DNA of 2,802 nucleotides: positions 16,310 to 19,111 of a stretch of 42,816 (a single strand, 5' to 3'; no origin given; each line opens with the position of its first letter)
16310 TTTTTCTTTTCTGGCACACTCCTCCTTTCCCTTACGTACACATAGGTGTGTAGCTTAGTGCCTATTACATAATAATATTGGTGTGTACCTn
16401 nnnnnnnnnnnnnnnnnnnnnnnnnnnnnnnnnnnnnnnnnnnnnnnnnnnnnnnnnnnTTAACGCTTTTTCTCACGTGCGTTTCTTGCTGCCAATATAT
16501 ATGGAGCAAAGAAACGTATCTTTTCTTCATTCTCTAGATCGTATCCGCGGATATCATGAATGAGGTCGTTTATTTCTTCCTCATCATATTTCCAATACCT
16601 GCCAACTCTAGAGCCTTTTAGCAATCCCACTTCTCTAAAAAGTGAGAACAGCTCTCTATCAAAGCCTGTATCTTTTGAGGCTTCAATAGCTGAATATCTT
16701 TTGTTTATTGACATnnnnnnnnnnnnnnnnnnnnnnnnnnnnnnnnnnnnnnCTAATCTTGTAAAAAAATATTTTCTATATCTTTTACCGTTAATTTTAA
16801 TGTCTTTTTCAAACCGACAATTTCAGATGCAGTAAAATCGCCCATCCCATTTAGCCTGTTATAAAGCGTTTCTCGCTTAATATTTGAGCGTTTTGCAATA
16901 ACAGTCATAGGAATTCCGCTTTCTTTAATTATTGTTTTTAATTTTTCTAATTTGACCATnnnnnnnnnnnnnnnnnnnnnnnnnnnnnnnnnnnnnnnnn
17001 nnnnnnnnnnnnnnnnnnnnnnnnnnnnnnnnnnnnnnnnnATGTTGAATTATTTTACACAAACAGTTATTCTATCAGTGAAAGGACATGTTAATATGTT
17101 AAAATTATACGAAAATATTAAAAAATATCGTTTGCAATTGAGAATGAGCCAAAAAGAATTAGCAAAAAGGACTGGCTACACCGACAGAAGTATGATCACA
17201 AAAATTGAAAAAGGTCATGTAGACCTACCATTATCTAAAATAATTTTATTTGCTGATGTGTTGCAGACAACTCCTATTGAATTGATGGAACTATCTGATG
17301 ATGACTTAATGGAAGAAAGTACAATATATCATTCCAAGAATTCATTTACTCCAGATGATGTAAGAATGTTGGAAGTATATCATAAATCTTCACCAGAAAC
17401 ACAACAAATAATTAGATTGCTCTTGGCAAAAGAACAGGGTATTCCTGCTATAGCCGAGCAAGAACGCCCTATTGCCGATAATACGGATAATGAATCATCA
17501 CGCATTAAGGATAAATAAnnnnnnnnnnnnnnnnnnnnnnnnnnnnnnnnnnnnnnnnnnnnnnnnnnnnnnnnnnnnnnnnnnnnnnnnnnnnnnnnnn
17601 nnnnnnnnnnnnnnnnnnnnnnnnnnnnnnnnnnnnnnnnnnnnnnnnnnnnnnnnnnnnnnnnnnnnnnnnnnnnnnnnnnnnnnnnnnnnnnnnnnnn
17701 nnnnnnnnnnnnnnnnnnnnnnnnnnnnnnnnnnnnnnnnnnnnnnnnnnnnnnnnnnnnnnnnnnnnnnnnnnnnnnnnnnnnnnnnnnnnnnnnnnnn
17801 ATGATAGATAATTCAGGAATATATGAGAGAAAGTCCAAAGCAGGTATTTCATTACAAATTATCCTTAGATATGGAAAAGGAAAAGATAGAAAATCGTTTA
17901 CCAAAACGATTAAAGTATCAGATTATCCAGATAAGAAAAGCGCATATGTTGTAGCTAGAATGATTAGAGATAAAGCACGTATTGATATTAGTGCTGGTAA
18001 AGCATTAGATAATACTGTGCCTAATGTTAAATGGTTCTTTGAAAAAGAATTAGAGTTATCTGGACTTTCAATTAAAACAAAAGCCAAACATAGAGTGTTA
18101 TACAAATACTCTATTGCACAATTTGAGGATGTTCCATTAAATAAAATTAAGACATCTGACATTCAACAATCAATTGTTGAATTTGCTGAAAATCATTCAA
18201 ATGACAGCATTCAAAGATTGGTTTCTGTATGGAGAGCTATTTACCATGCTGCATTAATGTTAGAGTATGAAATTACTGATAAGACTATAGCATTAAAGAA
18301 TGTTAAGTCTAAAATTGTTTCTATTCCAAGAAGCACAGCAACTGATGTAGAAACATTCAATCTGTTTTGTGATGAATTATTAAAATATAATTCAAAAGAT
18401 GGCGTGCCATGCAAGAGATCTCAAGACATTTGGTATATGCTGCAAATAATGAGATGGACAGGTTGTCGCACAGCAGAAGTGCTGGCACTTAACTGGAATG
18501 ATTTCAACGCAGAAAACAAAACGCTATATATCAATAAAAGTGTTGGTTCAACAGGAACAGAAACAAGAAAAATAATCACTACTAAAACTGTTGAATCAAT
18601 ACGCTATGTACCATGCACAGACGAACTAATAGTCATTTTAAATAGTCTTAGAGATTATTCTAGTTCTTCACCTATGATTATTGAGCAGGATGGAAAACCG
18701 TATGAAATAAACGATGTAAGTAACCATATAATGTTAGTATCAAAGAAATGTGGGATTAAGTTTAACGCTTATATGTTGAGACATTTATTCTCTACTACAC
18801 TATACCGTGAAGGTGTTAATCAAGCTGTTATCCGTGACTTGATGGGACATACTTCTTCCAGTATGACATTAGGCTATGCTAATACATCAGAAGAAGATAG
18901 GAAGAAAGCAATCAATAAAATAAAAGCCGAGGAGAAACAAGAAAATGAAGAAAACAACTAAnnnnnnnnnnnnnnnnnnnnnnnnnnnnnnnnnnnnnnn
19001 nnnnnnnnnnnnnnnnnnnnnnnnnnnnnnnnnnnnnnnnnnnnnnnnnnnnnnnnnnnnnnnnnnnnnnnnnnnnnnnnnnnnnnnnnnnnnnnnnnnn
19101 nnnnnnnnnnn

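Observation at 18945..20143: Non-canonical TA neighbourhood: int-coupled orphan MazE homolog converging on a Panacea-antitoxin / MazF-like toxin pair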

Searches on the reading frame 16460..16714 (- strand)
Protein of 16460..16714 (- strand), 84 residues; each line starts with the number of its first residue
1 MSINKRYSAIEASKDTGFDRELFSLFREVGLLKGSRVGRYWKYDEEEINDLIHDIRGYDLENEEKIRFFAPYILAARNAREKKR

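Call 3: search_protein_families(library=pfam, proteins=[window:16460-16714:-], max_evalue=1)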
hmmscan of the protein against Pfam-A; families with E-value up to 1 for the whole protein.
window:16460-16714:- (84 aa): 3 families
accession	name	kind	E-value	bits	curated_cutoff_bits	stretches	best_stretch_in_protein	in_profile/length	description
PF08956.15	DUF1869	-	0.037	14.4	21.3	1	46-66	36-56/59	Domain of unknown function (DUF1869)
PF14069.11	SpoVIF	-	0.052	13.7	27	1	43-68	10-35/72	Stage VI sporulation protein F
PF13411.12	MerR_1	-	0.14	12.8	21.6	1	7-51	1-46/69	MerR HTH family regulatory protein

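Call 4: search_protein_families(library=phrogs, proteins=[window:16460-16714:-], max_evalue=0.01)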
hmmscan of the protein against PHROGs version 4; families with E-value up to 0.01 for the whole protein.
window:16460-16714:- (84 aa): 0 families

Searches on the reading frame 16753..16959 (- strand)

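Call 3: search_protein_families(library=pfam, proteins=[window:16753-16959:-], max_evalue=1)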
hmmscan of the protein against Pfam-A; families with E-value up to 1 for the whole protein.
window:16753-16959:- (68 aa): 9 families
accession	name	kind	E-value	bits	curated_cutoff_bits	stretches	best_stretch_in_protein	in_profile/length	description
PF02796.21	HTH_7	-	0.0032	18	23.8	1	13-34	19-40/45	Helix-turn-helix domain of resolvase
PF01381.28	HTH_3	-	0.0048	17.4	23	1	7-57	1-51/55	Helix-turn-helix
PF13443.12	HTH_26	-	0.0059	17.3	22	1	6-61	1-57/63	Cro/C1-type HTH DNA-binding domain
PF13412.12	HTH_24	-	0.013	15.5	21.9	1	7-37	9-39/48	Winged helix-turn-helix DNA-binding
PF08805.16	PilS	-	0.04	14.4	22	1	7-61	33-82/138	PilS N terminal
PF10761.14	DUF2590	-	0.042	14.5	27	1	7-37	31-61/100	Protein of unknown function (DUF2590)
PF02195.25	ParB_N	-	0.07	13.6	26.3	1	3-62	26-81/95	ParB N-terminal domain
PF13556.12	HTH_30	-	0.19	12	27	1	18-38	15-35/59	PucR C-terminal helix-turn-helix domain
PF06892.16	Phage_CP76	-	0.21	11.9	26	1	9-37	9-37/146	Phage regulatory protein CII (CP76)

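Call 4: search_protein_families(library=phrogs, proteins=[window:16753-16959:-], max_evalue=0.01)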
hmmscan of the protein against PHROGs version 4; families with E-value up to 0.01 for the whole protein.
window:16753-16959:- (68 aa): 5 families
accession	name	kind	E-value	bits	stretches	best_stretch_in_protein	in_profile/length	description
phrog_4268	-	transcription regulation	3.3e-05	25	1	5-58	38-89/96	transcriptional repressor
phrog_3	-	transcription regulation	0.00052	20.9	1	2-65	88-146/430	transcriptional repressor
phrog_2439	-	transcription regulation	0.004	17.1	1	5-58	10-63/367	transcriptional regulator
phrog_1381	-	moron, auxiliary metabolic gene and host takeover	0.0042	17.4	1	8-57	18-68/264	plasmid antitoxin with HTH domain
phrog_1728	-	transcription regulation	0.0081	16.1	1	4-54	5-55/380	transcriptional regulator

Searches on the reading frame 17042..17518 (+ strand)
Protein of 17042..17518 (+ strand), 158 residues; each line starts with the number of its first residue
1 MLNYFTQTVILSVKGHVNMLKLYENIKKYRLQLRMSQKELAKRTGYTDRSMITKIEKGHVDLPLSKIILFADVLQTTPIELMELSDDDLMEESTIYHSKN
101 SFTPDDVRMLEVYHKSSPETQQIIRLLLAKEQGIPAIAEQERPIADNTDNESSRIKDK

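Call 3: search_protein_families(library=pfam, proteins=[window:17042-17518:+], max_evalue=1)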
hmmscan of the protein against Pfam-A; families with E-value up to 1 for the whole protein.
window:17042-17518:+ (158 aa): 7 families
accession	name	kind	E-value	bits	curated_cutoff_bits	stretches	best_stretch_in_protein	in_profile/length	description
PF01381.28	HTH_3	-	4.4e-12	46.3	23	1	26-81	1-55/55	Helix-turn-helix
PF13560.12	HTH_31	-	5.5e-06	27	27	1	27-82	7-62/64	Helix-turn-helix domain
PF13443.12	HTH_26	-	9.4e-06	26.2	22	1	25-87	1-63/63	Cro/C1-type HTH DNA-binding domain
PF12844.13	HTH_19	-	3.9e-05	23.9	30.2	1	23-63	1-39/64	Helix-turn-helix domain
PF13744.12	HTH_37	-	0.11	12.8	27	1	21-61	18-57/80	Helix-turn-helix domain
PF13545.12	HTH_Crp_2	-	0.15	12.5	27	1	28-51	16-39/70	Crp-like helix-turn-helix domain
PF04544.17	Herpes_UL20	-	0.2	12.5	25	0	8-40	62-94/179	Herpesvirus egress protein UL20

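Call 4: search_protein_families(library=phrogs, proteins=[window:17042-17518:+], max_evalue=0.01)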
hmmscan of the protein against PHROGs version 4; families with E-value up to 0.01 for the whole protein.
window:17042-17518:+ (158 aa): 11 families
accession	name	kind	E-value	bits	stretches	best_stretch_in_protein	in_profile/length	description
phrog_2967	-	transcription regulation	9.7e-14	52.4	1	16-124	5-98/225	transcriptional regulator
phrog_3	-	transcription regulation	5.6e-13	50.4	1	15-121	82-189/430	transcriptional repressor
phrog_8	-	transcription regulation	2.2e-11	44.8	1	16-124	71-155/346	transcriptional regulator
phrog_4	-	transcription regulation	1.3e-09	38.6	1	18-113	133-217/400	transcriptional repressor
phrog_2439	-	transcription regulation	2.4e-06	27.7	1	24-110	10-94/367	transcriptional regulator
phrog_2339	-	DNA, RNA and nucleotide metabolism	2.1e-05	25.5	1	21-72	25-76/98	HTH DNA binding protein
phrog_32768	-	unknown function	0.00015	21.6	1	17-84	5-72/446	-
phrog_5823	-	transcription regulation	0.0012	19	1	21-81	6-66/404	transcriptional regulator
phrog_14076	-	transcription regulation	0.0025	19.3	1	24-67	16-61/86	transcriptional regulator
phrog_1373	-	transcription regulation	0.0066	17.4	0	22-73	64-114/166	transcriptional regulator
phrog_7241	-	transcription regulation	0.009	17.1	0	25-81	65-120/122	transcriptional regulator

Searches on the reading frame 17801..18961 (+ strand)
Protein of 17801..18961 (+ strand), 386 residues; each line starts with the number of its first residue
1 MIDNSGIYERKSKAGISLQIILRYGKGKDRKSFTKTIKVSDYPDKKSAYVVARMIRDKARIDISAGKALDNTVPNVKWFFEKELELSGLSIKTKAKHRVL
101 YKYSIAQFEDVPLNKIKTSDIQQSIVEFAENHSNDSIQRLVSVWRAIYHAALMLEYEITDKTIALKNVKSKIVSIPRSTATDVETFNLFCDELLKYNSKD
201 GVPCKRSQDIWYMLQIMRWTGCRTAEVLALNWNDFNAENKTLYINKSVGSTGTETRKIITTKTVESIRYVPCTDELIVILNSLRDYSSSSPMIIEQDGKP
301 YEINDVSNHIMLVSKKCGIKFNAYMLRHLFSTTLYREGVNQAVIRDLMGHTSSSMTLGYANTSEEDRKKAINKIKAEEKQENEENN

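Call 3: search_protein_families(library=pfam, proteins=[window:17801-18961:+], max_evalue=1)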
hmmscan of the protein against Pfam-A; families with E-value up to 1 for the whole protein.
window:17801-18961:+ (386 aa): 1 family
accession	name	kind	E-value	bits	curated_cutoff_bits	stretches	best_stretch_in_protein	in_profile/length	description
PF00589.27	Phage_integrase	-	5e-21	75.7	27.1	1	212-364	26-170/172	Phage integrase family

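Call 4: search_protein_families(library=phrogs, proteins=[window:17801-18961:+], max_evalue=0.01)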
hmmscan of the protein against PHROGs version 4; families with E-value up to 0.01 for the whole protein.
window:17801-18961:+ (386 aa): 7 families
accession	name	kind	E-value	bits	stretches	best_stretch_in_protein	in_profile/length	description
phrog_1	-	integration and excision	7.4e-45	155.3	1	14-376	120-449/611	integrase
phrog_216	-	integration and excision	2e-26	93.8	1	195-379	70-241/301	integrase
phrog_7685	-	integration and excision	9.4e-10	39.4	1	242-375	103-236/240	integrase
phrog_7269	-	integration and excision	7.3e-06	26.8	1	313-373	20-80/89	integrase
phrog_34557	-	integration and excision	4.7e-05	24.2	1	293-365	97-169/183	integrase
phrog_23271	-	unknown function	0.00097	20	1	318-364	6-52/67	-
phrog_24775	-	unknown function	0.0014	19.7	1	316-370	23-77/101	-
